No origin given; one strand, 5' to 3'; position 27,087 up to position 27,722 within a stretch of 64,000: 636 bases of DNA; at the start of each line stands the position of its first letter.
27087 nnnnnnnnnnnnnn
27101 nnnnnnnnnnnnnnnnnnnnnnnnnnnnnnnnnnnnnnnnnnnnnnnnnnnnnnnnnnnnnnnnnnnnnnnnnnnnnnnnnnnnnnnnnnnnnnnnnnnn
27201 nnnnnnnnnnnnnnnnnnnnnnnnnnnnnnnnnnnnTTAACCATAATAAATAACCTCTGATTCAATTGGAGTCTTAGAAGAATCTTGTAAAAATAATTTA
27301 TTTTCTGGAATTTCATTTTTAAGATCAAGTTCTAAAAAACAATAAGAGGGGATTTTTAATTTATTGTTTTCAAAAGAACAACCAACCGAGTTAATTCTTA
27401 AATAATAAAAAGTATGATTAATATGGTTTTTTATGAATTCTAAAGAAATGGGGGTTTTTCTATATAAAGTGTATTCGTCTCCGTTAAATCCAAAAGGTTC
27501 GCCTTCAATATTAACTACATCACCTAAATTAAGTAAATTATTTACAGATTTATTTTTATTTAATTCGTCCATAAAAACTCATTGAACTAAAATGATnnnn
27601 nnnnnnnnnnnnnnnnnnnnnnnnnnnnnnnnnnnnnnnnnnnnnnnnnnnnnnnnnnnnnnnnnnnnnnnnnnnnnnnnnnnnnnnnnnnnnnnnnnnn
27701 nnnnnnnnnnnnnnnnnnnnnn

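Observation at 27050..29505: Five-gene ubiquitin-like sulfur-carrier cluster: E1-like, ASCH, ThiI-type PP-loop, unknown 111-aa protein, Gly-Gly Ubl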

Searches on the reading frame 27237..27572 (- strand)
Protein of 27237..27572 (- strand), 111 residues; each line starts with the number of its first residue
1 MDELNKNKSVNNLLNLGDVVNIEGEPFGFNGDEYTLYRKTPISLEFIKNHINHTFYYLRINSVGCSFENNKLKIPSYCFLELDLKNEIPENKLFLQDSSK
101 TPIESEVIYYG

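Call 3: search_protein_families(library=pfam, proteins=[window:27237-27572:-], max_evalue=0.1)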
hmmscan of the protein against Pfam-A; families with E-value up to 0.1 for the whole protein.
window:27237-27572:- (111 aa): 1 family
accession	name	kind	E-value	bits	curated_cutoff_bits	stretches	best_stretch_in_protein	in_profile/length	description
PF01336.31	tRNA_anti-codon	-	0.089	13.2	27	0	7-37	38-68/75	OB-fold nucleic acid binding domain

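Call 4: search_protein_families(library=ncbifam, proteins=[window:27237-27572:-], max_evalue=0.1)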
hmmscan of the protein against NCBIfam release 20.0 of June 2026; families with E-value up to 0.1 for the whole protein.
window:27237-27572:- (111 aa): 0 families

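Call 6: find_homologous_proteins(query=window:27237-27572:-, max_evalue=0.01)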
Query window:27237-27572:- (111 aa): 2 proteins with E <= 0.01 among 5 candidates.
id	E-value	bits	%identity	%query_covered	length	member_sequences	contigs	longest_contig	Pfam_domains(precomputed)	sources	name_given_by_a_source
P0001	1.1e-67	243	100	100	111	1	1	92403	-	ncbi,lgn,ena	-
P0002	9.7e-43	163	68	100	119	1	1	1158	-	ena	-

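Call 7: find_encoding_contigs(protein=P0001, flank=10000, max_places=4)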
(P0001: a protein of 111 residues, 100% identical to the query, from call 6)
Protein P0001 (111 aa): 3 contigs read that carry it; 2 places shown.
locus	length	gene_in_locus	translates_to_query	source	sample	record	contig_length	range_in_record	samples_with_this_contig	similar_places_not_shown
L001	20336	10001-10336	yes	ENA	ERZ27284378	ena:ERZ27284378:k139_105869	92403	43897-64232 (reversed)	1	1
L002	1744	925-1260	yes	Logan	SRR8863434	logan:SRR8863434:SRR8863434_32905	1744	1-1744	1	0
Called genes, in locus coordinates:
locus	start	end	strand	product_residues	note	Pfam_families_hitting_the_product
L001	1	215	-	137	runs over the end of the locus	-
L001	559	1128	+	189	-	PF00483:NTP_transferase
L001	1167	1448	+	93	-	-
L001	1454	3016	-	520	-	PF02355:SecD_SecF_C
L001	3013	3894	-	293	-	PF02355:SecD_SecF_C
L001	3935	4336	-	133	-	-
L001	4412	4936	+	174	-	PF01994:Trm56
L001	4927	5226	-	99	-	-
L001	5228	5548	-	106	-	PF04010:DUF357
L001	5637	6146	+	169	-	PF00406:ADK (weak), PF08433:KTI12 (weak), PF13189:Cytidylate_kin2 (weak), PF13207:AAA_17, PF13238:AAA_18, PF01202:SKI, PF02224:Cytidylate_kin, PF13189:Cytidylate_kin2, +1 more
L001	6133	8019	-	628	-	PF13328:HD_4, PF01966:HD, PF04607:RelA_SpoT, PF02824:TGS, PF28438:RelA_RIS, PF13291:ACT_4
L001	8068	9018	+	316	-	PF00899:ThiF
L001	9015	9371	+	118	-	PF04266:ASCH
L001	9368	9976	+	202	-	PF02568:ThiI, PF06508:QueC (faint)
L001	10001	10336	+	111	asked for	-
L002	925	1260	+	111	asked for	-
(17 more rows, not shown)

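Call 8: find_encoding_contigs(protein=P0002, flank=5000, max_places=4)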
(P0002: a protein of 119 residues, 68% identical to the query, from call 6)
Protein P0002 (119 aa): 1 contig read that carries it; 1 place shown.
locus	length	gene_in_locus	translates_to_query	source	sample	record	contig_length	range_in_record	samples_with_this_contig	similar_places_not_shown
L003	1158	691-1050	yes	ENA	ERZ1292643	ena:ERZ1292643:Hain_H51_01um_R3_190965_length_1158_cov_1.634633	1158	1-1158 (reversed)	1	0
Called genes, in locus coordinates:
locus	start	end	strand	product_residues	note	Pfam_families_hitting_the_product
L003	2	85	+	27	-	?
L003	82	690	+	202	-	PF02568:ThiI, PF06508:QueC (faint)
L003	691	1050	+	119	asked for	-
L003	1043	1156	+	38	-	?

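Call 19: predict_structure(alignment_id=A1)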
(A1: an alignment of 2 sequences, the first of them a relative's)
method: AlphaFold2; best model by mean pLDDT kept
length: 111 residues; sequences in the alignment: 2
mean_pLDDT: 36.7   pTM: 0.25
mean pLDDT of the five models: 36.7, 33.4, 32.9, 32.5, 32.0
residues with pLDDT >= 90: 0; 70-90: 0; 50-70: 8; < 50: 103
segments of 3 or more residues with pLDDT < 50: 1-64, 75-111
pLDDT, mean of each block of 10 residues (from residue 1): 29 38 39 37 32 41 49 47 40 29 24 26
secondary structure, 60 per line:
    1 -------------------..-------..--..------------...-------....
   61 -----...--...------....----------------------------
elements in order: E57-60 E66-68 E71-73 E80-83

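Call 20: search_protein_representatives(alignment_id=A1)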
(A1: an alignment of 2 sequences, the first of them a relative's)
Query: 2 sequences, 119 profile positions. Proteins with E-value up to 0.001 (for the whole library): 1; up to 1e-10: 1; up to 1e-30: 0. The best 1 are listed.
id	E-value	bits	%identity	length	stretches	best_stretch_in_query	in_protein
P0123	1.1e-28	116.0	-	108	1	13-119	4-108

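Call 22: find_encoding_contigs(protein=P0123, flank=6000, max_places=4)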
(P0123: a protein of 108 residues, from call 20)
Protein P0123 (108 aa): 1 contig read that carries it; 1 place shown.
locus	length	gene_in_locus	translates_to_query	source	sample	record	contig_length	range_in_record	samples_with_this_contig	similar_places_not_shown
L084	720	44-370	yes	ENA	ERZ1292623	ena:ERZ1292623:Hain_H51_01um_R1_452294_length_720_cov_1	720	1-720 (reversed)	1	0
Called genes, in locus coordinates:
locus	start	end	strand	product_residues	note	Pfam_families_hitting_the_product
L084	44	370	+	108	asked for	-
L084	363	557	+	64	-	PF02597:ThiS (weak)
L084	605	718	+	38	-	?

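Call 71: search_solved_structures(query=A1, max_evalue=10)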
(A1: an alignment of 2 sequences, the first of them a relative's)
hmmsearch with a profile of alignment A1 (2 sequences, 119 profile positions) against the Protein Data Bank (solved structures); distinct sequences matched with E-value up to 10: 0.

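Call 72: search_protein_families(library=phrogs, proteins=[window:27237-27572:-], max_evalue=1)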
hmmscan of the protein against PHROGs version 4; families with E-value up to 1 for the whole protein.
window:27237-27572:- (111 aa): 1 family
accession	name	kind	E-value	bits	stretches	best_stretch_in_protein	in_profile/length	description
phrog_35072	-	unknown function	0.066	14.2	1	9-37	11-39/79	-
